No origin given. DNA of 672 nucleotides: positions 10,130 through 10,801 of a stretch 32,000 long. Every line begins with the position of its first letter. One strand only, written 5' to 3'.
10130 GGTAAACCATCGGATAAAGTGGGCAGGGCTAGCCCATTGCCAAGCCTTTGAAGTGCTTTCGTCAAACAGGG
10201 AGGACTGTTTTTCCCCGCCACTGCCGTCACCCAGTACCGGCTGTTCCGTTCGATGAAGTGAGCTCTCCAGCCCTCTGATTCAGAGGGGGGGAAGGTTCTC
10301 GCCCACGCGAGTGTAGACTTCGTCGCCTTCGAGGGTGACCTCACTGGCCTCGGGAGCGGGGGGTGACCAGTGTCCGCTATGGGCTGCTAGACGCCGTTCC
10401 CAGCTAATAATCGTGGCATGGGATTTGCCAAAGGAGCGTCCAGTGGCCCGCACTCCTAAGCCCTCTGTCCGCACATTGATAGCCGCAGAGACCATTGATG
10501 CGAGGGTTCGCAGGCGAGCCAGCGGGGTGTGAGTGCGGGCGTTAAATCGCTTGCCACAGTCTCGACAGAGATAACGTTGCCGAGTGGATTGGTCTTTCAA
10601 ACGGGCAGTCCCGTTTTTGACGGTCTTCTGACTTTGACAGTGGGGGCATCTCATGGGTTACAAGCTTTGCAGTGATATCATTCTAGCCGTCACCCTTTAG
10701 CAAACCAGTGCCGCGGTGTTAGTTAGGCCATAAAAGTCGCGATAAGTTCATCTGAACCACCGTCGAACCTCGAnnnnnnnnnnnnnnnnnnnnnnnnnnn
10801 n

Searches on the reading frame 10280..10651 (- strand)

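Call 100: search_protein_families(library=pfam, proteins=[window:10280-10651:-], max_evalue=0.01)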
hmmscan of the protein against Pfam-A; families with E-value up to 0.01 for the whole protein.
window:10280-10651:- (123 aa): 5 families
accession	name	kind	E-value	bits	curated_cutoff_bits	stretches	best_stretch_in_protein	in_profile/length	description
PF03811.18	Zn_ribbon_InsA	-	0.00014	22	26.1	1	2-32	8-34/35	InsA N-terminal domain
PF09723.15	Zn_ribbon_8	-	0.007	16.8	34.4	0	27-38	6-17/41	Zinc ribbon domain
PF23455.1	DUF7129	-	0.0079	16.4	30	0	22-41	7-26/45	Domain of unknown function (DUF7129)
PF22811.2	Zn_ribbon_NrdR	-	0.0085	16.4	27.2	0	1-37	2-39/42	Transcriptional repressor NrdR-like, N-terminal domain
PF04606.18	Ogr_Delta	-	0.0089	16.4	26.3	0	1-41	1-42/47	Ogr/Delta-like zinc finger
